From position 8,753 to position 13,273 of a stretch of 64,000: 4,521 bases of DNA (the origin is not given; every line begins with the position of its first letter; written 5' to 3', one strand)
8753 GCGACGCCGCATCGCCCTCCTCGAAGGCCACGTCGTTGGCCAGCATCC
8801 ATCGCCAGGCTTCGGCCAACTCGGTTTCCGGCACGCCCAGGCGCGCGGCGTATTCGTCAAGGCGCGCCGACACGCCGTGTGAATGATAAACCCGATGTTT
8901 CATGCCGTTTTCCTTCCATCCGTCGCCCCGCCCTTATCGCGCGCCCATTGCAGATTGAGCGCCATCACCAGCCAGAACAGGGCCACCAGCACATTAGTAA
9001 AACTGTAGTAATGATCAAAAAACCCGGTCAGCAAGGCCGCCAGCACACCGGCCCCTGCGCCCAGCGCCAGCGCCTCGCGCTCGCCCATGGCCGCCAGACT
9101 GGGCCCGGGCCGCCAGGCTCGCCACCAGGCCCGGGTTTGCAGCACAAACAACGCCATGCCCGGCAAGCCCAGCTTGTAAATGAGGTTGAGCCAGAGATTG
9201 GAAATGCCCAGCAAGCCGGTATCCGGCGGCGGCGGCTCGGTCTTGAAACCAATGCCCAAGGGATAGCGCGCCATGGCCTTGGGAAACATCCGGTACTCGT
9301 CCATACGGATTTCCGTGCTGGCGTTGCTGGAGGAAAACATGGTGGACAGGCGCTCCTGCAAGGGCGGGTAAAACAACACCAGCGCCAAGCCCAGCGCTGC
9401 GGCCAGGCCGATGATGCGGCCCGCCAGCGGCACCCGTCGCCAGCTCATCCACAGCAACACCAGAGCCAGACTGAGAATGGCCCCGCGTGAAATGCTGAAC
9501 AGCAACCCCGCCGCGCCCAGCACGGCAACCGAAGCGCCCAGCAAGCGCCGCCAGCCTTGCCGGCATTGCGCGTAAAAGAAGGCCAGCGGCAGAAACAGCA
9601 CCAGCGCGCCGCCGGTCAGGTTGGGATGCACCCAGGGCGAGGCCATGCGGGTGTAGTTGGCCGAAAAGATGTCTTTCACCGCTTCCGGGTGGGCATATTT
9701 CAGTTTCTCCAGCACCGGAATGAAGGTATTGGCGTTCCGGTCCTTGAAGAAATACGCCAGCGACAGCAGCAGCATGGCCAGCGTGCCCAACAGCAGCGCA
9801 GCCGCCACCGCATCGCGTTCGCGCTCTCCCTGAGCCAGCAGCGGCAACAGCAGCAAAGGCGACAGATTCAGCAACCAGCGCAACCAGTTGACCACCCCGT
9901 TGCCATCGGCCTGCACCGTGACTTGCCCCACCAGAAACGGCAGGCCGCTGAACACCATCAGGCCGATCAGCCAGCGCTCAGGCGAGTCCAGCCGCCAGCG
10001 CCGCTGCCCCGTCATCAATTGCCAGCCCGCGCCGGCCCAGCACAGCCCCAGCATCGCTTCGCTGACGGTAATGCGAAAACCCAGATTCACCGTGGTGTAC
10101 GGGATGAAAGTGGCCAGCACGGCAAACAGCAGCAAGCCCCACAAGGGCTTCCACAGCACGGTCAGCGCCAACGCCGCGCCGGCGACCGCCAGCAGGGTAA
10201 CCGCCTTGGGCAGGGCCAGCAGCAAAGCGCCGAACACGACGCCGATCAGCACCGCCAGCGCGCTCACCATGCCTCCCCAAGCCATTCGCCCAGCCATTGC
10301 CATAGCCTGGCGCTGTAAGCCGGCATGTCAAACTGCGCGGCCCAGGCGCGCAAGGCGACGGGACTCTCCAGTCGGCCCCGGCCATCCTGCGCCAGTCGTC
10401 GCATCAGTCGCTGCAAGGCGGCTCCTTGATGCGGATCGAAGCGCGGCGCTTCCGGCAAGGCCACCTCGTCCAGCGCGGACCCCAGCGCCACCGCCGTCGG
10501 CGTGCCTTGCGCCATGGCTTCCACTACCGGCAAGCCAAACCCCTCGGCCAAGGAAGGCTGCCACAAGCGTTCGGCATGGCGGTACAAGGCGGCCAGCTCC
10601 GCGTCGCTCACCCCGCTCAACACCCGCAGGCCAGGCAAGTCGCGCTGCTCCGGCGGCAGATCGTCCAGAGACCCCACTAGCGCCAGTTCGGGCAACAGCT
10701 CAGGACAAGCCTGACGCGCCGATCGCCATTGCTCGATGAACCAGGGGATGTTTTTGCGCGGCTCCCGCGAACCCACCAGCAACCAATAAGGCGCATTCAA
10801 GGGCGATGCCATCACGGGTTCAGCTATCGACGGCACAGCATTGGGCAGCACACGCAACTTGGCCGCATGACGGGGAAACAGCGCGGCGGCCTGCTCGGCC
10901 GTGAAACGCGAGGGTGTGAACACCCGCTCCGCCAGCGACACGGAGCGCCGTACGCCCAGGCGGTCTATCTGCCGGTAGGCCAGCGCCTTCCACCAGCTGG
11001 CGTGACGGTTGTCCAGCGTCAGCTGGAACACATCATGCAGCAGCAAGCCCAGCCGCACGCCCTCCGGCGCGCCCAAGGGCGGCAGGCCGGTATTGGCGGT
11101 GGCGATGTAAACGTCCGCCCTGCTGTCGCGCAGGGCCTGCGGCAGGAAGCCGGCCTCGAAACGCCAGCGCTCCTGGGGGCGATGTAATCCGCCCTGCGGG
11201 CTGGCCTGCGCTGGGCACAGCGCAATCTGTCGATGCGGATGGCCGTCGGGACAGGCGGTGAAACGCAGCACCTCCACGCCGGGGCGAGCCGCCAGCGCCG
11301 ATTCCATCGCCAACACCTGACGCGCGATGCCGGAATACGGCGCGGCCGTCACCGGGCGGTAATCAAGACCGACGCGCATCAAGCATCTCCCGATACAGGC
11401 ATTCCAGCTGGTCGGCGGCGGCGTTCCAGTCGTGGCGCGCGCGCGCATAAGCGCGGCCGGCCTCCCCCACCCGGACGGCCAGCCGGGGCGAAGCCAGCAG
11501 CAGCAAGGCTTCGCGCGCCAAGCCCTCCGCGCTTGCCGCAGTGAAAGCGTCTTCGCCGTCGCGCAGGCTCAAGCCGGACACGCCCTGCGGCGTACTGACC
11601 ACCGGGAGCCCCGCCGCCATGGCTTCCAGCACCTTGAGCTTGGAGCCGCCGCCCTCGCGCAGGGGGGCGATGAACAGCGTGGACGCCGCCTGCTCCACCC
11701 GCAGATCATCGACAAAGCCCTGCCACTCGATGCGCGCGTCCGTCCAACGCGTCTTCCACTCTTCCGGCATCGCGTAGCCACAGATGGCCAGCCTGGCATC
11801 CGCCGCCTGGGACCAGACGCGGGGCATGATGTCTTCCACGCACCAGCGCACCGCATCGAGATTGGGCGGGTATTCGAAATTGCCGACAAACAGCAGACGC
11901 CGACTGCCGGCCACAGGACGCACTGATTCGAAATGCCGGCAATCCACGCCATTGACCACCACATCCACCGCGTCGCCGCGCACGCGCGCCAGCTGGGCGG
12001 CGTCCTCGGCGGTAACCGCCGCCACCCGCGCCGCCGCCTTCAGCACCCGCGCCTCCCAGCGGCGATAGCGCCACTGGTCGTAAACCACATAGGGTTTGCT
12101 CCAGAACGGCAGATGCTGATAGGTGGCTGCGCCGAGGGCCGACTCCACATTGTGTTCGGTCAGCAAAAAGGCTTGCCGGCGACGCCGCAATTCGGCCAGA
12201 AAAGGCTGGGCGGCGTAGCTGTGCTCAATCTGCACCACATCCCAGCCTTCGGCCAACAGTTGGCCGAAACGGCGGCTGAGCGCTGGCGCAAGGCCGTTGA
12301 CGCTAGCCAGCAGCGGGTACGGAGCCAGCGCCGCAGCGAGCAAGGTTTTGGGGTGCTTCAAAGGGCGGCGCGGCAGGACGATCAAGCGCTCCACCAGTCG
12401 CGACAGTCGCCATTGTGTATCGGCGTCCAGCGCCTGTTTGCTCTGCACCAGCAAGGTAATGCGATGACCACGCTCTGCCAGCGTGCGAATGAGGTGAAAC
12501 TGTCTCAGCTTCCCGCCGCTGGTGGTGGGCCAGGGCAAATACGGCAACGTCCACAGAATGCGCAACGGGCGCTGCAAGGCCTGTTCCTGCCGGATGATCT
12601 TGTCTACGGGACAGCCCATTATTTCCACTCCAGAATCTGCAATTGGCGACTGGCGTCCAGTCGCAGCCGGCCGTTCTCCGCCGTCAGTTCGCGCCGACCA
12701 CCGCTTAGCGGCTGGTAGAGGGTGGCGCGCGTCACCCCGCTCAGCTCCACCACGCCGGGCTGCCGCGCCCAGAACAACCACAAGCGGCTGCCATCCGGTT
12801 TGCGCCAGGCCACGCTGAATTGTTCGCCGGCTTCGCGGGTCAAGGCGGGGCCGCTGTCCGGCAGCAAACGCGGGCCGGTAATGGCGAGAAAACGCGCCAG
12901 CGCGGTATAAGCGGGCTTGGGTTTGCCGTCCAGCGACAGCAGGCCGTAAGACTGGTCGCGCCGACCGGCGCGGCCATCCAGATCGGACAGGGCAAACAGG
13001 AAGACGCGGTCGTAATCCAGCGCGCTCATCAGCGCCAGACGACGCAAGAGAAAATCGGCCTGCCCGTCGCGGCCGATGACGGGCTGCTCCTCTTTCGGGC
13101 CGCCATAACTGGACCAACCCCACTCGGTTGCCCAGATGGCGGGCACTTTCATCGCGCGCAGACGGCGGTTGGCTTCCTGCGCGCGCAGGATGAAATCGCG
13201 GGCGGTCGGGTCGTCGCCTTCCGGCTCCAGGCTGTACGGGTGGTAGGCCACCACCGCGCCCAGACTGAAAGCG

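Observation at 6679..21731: A 15-kb, 13-gene Psl-like exopolysaccharide operon in a betaproteobacterial background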

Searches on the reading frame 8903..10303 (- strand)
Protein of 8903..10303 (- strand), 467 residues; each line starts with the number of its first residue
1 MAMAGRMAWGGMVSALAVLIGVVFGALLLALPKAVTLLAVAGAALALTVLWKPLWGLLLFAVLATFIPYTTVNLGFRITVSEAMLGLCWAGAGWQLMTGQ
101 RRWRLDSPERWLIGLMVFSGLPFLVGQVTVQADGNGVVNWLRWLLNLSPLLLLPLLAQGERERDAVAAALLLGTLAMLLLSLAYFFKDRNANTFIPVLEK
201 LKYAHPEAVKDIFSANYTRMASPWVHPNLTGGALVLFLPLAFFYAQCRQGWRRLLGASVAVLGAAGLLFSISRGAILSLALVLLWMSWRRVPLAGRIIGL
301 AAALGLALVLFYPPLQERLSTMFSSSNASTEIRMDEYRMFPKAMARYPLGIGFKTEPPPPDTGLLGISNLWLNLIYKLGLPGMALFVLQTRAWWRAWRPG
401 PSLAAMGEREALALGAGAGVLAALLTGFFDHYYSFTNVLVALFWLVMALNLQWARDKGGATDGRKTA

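Call 4: search_protein_families(library=pfam, proteins=[window:8903-10303:-], max_evalue=0.001)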
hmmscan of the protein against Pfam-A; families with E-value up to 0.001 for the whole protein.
window:8903-10303:- (467 aa): 1 family
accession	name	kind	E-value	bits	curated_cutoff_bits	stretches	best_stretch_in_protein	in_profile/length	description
PF04932.20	Wzy_C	-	4.1e-13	49.8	31.7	1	259-387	2-149/149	O-Antigen ligase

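Call 6: search_protein_families(library=ncbifam, proteins=[window:8903-10303:-], max_evalue=0.001)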
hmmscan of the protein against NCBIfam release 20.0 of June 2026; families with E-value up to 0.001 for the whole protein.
window:8903-10303:- (467 aa): 1 family
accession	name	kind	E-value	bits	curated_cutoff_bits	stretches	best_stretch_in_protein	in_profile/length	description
TIGR03097.1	PEP_O_lig_1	hypoth_equivalog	2.2e-06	26.8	188.1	1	229-355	169-298/408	putative O-glycosylation ligase, exosortase A system-associated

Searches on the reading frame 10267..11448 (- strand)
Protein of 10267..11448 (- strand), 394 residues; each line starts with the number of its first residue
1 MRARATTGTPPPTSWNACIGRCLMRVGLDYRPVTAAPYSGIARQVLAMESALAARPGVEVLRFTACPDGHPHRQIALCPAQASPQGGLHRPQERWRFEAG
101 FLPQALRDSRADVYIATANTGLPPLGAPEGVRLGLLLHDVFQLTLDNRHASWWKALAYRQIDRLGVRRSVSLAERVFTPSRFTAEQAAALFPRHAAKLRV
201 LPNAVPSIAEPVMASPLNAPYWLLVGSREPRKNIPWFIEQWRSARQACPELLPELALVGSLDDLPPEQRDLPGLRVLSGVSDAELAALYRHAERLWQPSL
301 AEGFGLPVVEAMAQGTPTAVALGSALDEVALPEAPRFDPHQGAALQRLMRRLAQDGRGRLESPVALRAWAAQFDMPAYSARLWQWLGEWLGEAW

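Call 4: search_protein_families(library=pfam, proteins=[window:10267-11448:-], max_evalue=0.001)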
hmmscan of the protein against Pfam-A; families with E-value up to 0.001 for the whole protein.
window:10267-11448:- (394 aa): 4 families
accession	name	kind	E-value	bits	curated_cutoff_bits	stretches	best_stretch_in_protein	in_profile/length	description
PF13692.12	Glyco_trans_1_4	-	1.6e-11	45.1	27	1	221-321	3-106/142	Glycosyl transferases group 1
PF13439.12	Glyco_transf_4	-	6.9e-10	39.6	28.5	1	39-205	2-166/170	Glycosyltransferase Family 4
PF00534.26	Glycos_transf_1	-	1.3e-09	38.3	26.4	1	217-354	13-157/172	Glycosyl transferases group 1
PF20706.3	GT4-conflict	-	0.00011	21.8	26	1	282-321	272-311/385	Family 4 Glycosyltransferase in conflict systems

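Call 6: search_protein_families(library=ncbifam, proteins=[window:10267-11448:-], max_evalue=0.001)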
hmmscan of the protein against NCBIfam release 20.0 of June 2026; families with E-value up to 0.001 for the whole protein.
window:10267-11448:- (394 aa): 4 families
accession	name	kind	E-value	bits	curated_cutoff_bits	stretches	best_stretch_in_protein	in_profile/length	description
TIGR04047.1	MSMEG_0565_glyc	hypoth_equivalog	6.9e-12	45.1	259.85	1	274-358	259-344/373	MSMEG_0565 family glycosyltransferase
NF038229.1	Glyco4_Geo_Pelo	equivalog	1.8e-06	27.2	400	1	164-318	101-264/338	GPMC system family 4 glycosyltransferase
TIGR03449.1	mycothiol_MshA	equivalog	9.7e-06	24.7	462.5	1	275-326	287-338/406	D-inositol-3-phosphate glycosyltransferase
NF053787.1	GlcN_PG_synth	equivalog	0.0001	21.3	480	1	280-355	250-326/361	N-acetylglucosaminyl phosphatidylglycerol synthase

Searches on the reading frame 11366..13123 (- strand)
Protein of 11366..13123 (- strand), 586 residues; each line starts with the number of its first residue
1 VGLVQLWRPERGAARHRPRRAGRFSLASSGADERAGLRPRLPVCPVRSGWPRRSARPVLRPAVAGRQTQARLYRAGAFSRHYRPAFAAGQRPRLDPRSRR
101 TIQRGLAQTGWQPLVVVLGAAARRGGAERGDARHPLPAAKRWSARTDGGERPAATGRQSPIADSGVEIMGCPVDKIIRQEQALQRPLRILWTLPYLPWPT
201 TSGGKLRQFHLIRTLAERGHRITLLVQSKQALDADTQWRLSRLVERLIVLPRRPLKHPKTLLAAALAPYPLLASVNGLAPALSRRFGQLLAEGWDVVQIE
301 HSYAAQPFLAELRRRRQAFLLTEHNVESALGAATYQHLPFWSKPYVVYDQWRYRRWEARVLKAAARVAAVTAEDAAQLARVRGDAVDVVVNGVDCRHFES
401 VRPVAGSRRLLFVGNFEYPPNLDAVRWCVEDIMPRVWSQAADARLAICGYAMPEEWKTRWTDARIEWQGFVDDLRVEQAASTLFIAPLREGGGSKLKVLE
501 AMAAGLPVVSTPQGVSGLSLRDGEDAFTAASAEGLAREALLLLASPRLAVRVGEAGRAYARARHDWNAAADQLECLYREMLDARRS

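Call 4: search_protein_families(library=pfam, proteins=[window:11366-13123:-], max_evalue=0.001)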
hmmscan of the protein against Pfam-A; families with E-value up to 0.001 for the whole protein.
window:11366-13123:- (586 aa): 5 families
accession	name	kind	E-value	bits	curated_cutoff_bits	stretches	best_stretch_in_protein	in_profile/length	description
PF13692.12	Glyco_trans_1_4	-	7.2e-25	88.3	27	1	408-544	2-141/142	Glycosyl transferases group 1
PF13524.12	Glyco_trans_1_2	-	2.6e-12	47.3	25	1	439-573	11-142/144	Glycosyl transferase-like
PF13439.12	Glyco_transf_4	-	1e-11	45.6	28.5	1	210-395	10-168/170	Glycosyltransferase Family 4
PF00534.26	Glycos_transf_1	-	1.3e-10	41.5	26.4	1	406-557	14-170/172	Glycosyl transferases group 1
PF13579.12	Glyco_trans_4_4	-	2e-10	41.7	29.7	1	209-391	8-155/158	Glycosyl transferase 4-like domain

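Call 6: search_protein_families(library=ncbifam, proteins=[window:11366-13123:-], max_evalue=0.001)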
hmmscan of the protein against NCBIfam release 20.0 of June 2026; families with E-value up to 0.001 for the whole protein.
window:11366-13123:- (586 aa): 10 families
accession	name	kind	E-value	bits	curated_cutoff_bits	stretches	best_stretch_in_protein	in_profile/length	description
TIGR03087.1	stp1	hypoth_equivalog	5.7e-44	150.9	316.65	1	190-576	2-393/397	TIGR03087 family PEP-CTERM/XrtA system glycosyltransferase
TIGR04047.1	MSMEG_0565_glyc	hypoth_equivalog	8.4e-10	38.3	259.85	1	478-578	275-372/373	MSMEG_0565 family glycosyltransferase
TIGR03088.1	stp2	hypoth_equivalog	4.9e-08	32.4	409.05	1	479-581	271-374/374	TIGR03088 family PEP-CTERM/XrtA system glycosyltransferase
TIGR02149.1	glgA_Coryne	subfamily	2e-07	30.5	302.4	1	498-580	300-390/391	glycogen synthase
TIGR03449.1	mycothiol_MshA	equivalog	1.9e-06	27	462.5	1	496-581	318-404/406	D-inositol-3-phosphate glycosyltransferase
NF041876.1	EPS_EpsE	equivalog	2.5e-06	27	400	1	469-573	282-389/389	exopolysaccharide biosynthesis GT4 family glycosyltransferase EpsE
TIGR04063.1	stp3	hypoth_equivalog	1.3e-05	24.3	442.05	1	496-581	309-396/397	TIGR04063 family PEP-CTERM/XrtA system glycosyltransferase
TIGR03999.1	thiol_BshA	equivalog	3.6e-05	22.9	273.7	1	494-581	285-374/375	N-acetyl-alpha-D-glucosaminyl L-malate synthase BshA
NF053787.1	GlcN_PG_synth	equivalog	8e-05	21.6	480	1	496-581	276-360/361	N-acetylglucosaminyl phosphatidylglycerol synthase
NF038229.1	Glyco4_Geo_Pelo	equivalog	0.00015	20.9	400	1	494-581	250-337/338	GPMC system family 4 glycosyltransferase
